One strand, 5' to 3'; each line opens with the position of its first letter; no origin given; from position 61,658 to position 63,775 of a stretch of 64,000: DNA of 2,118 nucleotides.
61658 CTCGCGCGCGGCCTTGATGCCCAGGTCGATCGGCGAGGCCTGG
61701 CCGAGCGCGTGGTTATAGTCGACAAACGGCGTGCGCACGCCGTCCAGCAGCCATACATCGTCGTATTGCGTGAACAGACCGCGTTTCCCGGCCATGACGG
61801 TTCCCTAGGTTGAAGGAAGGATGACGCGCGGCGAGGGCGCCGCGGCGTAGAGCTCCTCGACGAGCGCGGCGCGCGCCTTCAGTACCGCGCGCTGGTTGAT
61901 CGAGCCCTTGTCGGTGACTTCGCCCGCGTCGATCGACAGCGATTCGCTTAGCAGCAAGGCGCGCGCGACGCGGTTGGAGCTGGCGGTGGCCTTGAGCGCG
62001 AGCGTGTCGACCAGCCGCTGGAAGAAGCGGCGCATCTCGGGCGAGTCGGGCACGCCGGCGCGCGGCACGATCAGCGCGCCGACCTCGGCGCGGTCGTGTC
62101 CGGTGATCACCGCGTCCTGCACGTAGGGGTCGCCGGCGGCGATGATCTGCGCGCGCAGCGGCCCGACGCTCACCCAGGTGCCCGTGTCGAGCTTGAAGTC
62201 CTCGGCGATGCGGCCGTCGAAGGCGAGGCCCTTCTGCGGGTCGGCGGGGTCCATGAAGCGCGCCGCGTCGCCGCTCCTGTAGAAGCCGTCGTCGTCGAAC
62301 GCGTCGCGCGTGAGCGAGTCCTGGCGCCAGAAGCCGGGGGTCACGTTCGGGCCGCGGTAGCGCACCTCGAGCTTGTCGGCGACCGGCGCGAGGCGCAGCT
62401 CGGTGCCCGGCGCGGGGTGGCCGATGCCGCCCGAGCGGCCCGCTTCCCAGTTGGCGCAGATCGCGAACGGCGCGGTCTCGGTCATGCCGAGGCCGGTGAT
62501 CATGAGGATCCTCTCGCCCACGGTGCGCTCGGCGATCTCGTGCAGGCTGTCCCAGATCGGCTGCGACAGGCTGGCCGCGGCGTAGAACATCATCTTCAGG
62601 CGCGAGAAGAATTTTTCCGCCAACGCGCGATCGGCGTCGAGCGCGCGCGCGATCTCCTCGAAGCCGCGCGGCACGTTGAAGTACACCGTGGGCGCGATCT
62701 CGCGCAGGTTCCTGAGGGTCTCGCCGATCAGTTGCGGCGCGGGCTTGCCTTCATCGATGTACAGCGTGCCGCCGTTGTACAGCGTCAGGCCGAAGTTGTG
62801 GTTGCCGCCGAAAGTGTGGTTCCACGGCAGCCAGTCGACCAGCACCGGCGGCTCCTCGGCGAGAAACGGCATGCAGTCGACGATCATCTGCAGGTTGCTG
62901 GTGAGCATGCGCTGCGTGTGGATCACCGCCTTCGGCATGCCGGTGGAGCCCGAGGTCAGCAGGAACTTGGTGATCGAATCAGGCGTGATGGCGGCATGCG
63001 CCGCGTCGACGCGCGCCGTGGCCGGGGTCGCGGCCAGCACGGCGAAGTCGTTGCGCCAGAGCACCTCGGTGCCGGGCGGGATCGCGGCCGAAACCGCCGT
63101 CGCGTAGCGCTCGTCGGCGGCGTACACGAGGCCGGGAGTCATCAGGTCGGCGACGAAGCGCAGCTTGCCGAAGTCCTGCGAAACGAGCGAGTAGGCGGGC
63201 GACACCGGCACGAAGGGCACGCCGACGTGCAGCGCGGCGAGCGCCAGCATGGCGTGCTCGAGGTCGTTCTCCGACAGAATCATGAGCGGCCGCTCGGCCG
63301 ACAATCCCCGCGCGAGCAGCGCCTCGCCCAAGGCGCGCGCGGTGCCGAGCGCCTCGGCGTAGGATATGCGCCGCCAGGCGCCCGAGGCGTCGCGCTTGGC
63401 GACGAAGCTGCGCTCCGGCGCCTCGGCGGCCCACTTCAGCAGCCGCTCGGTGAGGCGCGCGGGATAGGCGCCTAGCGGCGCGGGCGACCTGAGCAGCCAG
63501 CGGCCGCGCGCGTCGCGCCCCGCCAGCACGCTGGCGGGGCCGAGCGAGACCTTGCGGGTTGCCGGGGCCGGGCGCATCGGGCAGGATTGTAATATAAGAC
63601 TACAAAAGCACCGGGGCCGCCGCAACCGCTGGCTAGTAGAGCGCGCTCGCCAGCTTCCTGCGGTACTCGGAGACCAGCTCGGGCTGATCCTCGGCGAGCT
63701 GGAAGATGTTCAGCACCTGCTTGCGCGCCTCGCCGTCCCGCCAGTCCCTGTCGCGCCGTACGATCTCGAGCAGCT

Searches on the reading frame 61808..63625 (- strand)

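Call 49: search_protein_families(library=pfam, proteins=[window:61808-63625:-], max_evalue=0.00001)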
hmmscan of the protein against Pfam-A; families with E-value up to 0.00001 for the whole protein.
window:61808-63625:- (606 aa): 2 families
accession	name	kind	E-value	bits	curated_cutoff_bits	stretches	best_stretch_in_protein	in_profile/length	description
PF00501.34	AMP-binding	-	7e-45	153.9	29.9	1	64-433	3-384/384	AMP-binding enzyme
PF23562.2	AMP-binding_C_3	-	2.7e-09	37.9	20.8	1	487-595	14-122/124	AMP-binding enzyme C-terminal domain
